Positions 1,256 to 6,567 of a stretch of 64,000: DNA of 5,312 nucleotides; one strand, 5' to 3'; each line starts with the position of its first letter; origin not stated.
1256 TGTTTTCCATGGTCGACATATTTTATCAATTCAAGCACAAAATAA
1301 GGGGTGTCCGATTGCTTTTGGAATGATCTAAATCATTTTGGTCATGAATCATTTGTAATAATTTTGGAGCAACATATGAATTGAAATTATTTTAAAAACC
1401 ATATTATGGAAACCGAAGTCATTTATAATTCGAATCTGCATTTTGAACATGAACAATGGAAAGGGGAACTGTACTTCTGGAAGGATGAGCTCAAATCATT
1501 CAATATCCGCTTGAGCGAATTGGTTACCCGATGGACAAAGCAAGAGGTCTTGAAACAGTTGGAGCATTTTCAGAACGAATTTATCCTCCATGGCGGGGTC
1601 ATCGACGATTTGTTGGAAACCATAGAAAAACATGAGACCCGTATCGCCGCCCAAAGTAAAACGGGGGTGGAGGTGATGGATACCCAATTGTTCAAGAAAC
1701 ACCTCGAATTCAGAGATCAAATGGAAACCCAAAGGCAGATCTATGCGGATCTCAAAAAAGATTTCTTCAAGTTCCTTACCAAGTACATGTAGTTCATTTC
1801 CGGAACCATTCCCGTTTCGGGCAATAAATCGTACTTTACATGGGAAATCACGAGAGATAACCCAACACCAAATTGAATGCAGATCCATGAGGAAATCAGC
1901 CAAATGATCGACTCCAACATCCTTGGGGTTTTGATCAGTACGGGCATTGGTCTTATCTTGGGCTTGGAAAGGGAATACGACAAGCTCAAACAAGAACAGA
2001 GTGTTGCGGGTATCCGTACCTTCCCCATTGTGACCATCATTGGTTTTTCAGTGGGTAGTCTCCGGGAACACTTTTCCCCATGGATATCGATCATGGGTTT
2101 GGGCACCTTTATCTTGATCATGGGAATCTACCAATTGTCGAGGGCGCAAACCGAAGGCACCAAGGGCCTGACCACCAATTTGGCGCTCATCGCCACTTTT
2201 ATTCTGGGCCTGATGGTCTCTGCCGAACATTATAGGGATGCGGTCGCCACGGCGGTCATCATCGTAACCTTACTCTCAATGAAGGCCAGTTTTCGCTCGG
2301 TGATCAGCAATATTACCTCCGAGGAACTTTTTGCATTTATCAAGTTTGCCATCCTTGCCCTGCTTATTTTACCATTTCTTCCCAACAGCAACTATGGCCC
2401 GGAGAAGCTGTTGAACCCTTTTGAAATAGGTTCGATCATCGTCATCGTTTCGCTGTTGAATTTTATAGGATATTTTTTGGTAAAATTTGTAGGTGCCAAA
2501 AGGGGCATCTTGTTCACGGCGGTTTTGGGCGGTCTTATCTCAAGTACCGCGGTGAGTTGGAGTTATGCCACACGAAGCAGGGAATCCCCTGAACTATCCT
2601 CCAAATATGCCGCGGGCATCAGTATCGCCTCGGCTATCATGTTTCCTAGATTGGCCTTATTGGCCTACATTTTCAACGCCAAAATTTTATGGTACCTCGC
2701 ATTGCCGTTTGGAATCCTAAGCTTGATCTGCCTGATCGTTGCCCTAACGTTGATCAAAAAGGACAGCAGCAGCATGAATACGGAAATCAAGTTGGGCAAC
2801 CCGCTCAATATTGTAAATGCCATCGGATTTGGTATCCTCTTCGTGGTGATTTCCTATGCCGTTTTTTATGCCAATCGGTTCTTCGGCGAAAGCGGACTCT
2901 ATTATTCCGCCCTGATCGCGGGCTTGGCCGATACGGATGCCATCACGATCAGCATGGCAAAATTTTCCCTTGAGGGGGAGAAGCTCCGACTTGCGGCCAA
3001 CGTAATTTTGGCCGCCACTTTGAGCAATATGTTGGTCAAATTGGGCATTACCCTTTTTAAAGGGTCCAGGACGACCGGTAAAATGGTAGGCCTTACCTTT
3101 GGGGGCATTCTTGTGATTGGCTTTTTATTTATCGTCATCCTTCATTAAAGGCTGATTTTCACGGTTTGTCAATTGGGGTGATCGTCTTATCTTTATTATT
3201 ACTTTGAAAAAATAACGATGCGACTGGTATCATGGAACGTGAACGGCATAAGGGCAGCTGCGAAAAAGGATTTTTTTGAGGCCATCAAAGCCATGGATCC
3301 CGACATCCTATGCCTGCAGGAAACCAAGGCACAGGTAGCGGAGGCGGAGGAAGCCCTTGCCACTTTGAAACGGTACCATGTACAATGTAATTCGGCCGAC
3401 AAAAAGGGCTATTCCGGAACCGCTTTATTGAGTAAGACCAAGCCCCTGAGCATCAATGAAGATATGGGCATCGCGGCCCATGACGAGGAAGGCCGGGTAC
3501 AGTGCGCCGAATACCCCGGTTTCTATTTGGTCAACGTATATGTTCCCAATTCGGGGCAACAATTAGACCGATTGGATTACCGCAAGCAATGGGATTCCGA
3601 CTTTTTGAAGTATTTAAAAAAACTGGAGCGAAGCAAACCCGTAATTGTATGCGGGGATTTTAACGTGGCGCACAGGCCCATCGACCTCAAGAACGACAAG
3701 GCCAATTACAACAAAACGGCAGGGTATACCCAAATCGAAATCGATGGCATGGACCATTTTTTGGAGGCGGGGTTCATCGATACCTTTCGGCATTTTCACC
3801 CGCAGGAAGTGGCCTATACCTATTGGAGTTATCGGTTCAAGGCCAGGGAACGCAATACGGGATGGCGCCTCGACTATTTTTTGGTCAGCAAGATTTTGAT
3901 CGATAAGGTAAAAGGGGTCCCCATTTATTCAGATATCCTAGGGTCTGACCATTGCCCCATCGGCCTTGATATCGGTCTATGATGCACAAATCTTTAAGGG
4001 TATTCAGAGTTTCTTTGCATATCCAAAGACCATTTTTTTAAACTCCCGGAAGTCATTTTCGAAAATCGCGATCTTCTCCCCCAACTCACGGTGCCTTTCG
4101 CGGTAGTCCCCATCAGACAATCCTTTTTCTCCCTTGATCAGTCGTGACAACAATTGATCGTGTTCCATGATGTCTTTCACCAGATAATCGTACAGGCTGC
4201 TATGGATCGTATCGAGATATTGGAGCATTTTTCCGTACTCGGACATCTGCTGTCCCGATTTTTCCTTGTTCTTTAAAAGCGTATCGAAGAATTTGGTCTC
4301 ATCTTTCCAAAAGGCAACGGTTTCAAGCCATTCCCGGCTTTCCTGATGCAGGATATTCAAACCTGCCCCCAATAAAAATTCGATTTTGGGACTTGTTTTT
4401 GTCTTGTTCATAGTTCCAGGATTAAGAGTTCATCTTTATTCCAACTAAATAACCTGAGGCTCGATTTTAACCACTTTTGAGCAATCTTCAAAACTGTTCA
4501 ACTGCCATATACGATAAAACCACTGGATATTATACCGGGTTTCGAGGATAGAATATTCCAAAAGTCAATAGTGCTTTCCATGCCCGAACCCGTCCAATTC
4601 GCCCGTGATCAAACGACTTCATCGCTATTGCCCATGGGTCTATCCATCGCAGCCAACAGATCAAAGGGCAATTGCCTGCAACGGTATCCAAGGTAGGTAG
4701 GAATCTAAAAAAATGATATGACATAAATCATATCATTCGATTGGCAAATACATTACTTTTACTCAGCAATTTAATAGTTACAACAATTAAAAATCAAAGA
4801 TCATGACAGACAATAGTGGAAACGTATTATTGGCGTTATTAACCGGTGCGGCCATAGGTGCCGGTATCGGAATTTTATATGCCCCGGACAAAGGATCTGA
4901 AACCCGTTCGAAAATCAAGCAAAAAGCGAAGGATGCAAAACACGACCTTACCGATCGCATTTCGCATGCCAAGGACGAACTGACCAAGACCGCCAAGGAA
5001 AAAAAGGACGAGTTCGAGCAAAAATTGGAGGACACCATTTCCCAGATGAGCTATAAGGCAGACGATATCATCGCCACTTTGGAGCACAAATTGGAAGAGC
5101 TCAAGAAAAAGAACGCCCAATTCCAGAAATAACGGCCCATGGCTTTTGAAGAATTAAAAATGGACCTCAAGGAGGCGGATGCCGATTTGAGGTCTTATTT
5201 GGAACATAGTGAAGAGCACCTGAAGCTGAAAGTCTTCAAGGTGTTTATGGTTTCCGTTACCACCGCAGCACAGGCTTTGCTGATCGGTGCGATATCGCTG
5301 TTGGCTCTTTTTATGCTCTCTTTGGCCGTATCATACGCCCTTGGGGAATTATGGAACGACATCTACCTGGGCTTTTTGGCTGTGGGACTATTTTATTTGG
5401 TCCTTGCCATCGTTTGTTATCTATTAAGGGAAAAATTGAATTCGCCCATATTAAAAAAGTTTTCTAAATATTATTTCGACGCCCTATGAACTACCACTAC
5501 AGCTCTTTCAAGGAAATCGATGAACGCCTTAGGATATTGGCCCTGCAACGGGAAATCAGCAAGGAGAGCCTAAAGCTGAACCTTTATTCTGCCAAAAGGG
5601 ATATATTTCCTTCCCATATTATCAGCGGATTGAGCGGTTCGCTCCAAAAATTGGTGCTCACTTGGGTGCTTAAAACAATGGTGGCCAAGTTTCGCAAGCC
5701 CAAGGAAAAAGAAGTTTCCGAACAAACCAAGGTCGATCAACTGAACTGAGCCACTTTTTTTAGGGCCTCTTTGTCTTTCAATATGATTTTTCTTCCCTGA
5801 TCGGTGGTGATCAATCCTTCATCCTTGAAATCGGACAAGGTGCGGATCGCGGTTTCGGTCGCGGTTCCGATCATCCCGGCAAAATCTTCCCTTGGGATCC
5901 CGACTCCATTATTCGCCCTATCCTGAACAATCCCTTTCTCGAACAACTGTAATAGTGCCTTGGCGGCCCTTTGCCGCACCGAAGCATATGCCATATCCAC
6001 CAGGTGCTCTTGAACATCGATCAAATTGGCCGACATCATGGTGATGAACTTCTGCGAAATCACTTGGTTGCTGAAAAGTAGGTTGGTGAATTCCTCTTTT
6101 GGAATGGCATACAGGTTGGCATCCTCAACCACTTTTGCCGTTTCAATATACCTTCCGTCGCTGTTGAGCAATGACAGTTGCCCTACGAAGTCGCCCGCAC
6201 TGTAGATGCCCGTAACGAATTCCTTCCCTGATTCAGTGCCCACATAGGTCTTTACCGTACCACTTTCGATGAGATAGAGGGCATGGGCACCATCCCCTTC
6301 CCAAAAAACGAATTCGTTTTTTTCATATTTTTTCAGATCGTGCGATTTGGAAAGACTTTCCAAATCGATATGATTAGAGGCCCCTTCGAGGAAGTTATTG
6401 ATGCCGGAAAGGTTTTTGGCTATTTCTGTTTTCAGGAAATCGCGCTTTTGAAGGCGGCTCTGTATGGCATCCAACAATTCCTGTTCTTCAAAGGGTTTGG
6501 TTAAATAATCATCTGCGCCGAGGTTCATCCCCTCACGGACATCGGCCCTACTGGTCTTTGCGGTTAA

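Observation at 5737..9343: Two paralogous kinase/regulator pairs with REC + cNMP-binding + Crp-HTH output (pair 1 here, pair 2 at 54201..56869)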

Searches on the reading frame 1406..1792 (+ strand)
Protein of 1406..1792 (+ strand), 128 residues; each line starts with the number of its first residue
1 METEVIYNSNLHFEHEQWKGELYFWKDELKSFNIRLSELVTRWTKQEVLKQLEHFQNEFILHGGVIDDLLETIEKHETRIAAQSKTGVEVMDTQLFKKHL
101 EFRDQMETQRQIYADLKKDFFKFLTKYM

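Call 12: search_protein_families(library=pfam, proteins=[window:1406-1792:+], max_evalue=0.001)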
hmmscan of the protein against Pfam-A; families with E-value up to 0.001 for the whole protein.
window:1406-1792:+ (128 aa): 0 families

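Call 59: search_protein_families(library=ncbifam, proteins=[window:1406-1792:+], max_evalue=0.001)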
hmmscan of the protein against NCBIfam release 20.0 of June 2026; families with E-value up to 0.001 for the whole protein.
window:1406-1792:+ (128 aa): 1 family
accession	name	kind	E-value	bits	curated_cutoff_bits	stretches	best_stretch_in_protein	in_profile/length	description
NF006170.0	PRK08311.1-1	equivalog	0.00065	19.6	271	0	4-47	99-142/221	RNA polymerase sigma factor SigI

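Call 83: search_solved_structures(query=window:1406-1792:+, max_evalue=1)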
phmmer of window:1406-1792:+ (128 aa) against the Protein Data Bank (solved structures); distinct sequences matched with E-value up to 1: 1.
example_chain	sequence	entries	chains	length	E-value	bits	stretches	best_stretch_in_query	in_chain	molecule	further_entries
4rkc_A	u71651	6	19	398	0.49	14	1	14-40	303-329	Aromatic amino acid aminotransferase | Aminotransferase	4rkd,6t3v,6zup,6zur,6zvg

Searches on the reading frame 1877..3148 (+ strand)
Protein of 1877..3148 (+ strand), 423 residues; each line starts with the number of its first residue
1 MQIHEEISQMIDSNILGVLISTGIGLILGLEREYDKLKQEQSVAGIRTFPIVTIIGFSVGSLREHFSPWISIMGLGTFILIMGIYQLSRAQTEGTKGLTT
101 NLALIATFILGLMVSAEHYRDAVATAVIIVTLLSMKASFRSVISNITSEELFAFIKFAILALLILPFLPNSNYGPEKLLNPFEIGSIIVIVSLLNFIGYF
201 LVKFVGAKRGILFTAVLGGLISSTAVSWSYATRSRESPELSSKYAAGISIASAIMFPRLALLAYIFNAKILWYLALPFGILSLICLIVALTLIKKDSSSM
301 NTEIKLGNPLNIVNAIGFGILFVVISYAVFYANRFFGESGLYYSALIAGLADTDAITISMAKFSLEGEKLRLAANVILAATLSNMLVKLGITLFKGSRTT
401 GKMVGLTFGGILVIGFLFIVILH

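Call 67: search_protein_families(library=pfam, proteins=[window:1877-3148:+], max_evalue=0.0001)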
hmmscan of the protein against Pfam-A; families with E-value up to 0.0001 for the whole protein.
window:1877-3148:+ (423 aa): 2 families
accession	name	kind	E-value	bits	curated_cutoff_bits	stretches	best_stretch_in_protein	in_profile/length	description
PF13194.11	DUF4010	-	1.1e-61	208.7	30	1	189-394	1-208/210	Domain of unknown function (DUF4010)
PF02308.21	MgtC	-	8.5e-16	58.8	31.4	1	19-139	2-118/121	MgtC family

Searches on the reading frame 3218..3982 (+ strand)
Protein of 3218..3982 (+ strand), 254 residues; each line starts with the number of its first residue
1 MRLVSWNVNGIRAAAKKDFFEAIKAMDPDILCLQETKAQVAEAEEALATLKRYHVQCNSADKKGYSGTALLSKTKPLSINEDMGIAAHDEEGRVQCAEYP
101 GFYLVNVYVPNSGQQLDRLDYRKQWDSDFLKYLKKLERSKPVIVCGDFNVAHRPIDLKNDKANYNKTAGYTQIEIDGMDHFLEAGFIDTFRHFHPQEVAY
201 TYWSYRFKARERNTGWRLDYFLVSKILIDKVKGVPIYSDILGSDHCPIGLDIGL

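Call 67: search_protein_families(library=pfam, proteins=[window:3218-3982:+], max_evalue=0.0001)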
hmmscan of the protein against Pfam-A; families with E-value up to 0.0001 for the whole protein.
window:3218-3982:+ (254 aa): 2 families
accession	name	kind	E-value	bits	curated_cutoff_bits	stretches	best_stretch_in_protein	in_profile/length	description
PF03372.29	Exo_endo_phos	-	2.5e-35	122.6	24.5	1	4-245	1-225/225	Endonuclease/Exonuclease/phosphatase family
PF14529.12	Exo_endo_phos_2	-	4.1e-05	23.9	27.4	0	103-153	2-44/117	Endonuclease-reverse transcriptase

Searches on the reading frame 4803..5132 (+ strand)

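Call 12: search_protein_families(library=pfam, proteins=[window:4803-5132:+], max_evalue=0.001)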
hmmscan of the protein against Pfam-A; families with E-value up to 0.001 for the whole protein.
window:4803-5132:+ (109 aa): 3 families
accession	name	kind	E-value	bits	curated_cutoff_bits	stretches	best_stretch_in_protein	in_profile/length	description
PF12732.12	YtxH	-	5.9e-21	75.1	37.5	1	9-71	1-70/71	YtxH-like protein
PF01442.23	Apolipoprotein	-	5.2e-05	23.5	90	1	32-103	47-118/190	Apolipoprotein A1/A4/E domain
PF05597.16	Phasin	-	7.5e-05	23.2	28.8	1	32-107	49-124/126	Poly(hydroxyalcanoate) granule associated protein (phasin)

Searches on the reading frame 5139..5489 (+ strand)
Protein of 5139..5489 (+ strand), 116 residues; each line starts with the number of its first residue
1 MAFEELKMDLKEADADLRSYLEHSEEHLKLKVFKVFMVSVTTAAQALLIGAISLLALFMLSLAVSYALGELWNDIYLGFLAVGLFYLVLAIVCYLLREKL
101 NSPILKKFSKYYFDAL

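Call 44: search_protein_families(library=pfam, proteins=[window:5139-5489:+], max_evalue=0.01)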
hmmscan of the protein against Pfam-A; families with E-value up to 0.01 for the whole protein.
window:5139-5489:+ (116 aa): 2 families
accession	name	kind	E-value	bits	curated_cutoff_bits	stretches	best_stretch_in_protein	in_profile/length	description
PF07332.16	Phage_holin_3_6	-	0.00016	22.1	28.4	1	42-96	36-89/116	Putative Actinobacterial Holin-X, holin superfamily III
PF11026.13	DUF2721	-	0.008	16.5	28.3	1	39-96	61-118/129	Protein of unknown function (DUF2721)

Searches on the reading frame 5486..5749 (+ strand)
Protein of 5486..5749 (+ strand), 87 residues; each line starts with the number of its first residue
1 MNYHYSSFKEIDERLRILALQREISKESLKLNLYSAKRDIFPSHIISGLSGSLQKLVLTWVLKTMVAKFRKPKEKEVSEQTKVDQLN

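Call 44: search_protein_families(library=pfam, proteins=[window:5486-5749:+], max_evalue=0.01)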
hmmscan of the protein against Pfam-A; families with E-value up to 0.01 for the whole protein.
window:5486-5749:+ (87 aa): 1 family
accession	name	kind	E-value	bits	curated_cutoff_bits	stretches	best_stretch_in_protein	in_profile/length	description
PF19852.4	DUF6327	-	2.1e-08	35.1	24.1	1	4-57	5-58/83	Family of unknown function (DUF6327)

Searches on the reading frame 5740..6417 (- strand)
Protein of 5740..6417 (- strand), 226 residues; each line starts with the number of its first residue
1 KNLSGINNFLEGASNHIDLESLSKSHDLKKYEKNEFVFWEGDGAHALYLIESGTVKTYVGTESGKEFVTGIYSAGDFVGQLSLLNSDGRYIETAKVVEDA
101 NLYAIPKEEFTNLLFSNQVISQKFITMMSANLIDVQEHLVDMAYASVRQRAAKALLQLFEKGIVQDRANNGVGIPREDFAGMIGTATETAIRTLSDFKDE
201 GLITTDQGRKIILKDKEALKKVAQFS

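Call 19: search_solved_structures(query=window:5740-6417:-, max_evalue=0.001, show_alignments=4)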
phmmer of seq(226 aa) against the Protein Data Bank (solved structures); distinct sequences matched with E-value up to 0.001: 84 (the best 60 are shown).
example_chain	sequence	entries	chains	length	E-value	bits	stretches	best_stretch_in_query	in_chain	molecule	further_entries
4ev0_A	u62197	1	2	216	2.2e-16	63.3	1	28-209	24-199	Transcription regulator, Crp family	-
3h3u_A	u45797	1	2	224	4.2e-16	62.4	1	22-221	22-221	PROBABLE TRANSCRIPTIONAL REGULATORY PROTEIN (PROBABLY CRP/FNR-FAMILY)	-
3mzh_A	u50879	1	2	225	4.2e-16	62.4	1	22-221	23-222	PROBABLE TRANSCRIPTIONAL REGULATORY PROTEIN (PROBABLY CRP/FNR-FAMILY)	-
3d0s_A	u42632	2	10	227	4.4e-16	62.3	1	22-221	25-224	TRANSCRIPTIONAL REGULATORY PROTEIN | PROBABLE TRANSCRIPTIONAL REGULATORY PROTEIN (PROBABLY CRP/ FNR-FAMILY)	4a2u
3i54_A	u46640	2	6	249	5.9e-16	61.9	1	22-221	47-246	Transcriptional regulator, Crp/Fnr family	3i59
9qlt_A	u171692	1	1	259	3.7e-15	59.3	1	16-223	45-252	FNR type regulator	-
9qly_A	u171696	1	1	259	6.9e-15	58.4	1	16-223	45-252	FNR type regulator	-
8qto_A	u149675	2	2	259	8.7e-15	58.1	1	15-223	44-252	FNR type regulator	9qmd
9qll_A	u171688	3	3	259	9.4e-15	58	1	16-223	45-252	FNR type regulator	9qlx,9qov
5cvr_A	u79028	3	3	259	9.5e-15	58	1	16-223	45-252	FNR type regulator | FNR regulator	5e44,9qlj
9qmc_A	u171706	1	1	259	9.8e-15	57.9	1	16-223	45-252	FNR type regulator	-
4i09_A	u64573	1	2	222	1.8e-14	57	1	25-212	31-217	Catabolite gene activator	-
4byy_A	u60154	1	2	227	2.5e-14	56.6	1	23-221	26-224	TRANSCRIPTIONAL REGULATOR, CRP/FNR FAMILY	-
4cyd_A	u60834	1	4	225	2.5e-14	56.6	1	24-221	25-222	PROBABLE TRANSCRIPTION REGULATOR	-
3dkw_A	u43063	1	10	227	2.6e-14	56.5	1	16-220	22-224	DNR protein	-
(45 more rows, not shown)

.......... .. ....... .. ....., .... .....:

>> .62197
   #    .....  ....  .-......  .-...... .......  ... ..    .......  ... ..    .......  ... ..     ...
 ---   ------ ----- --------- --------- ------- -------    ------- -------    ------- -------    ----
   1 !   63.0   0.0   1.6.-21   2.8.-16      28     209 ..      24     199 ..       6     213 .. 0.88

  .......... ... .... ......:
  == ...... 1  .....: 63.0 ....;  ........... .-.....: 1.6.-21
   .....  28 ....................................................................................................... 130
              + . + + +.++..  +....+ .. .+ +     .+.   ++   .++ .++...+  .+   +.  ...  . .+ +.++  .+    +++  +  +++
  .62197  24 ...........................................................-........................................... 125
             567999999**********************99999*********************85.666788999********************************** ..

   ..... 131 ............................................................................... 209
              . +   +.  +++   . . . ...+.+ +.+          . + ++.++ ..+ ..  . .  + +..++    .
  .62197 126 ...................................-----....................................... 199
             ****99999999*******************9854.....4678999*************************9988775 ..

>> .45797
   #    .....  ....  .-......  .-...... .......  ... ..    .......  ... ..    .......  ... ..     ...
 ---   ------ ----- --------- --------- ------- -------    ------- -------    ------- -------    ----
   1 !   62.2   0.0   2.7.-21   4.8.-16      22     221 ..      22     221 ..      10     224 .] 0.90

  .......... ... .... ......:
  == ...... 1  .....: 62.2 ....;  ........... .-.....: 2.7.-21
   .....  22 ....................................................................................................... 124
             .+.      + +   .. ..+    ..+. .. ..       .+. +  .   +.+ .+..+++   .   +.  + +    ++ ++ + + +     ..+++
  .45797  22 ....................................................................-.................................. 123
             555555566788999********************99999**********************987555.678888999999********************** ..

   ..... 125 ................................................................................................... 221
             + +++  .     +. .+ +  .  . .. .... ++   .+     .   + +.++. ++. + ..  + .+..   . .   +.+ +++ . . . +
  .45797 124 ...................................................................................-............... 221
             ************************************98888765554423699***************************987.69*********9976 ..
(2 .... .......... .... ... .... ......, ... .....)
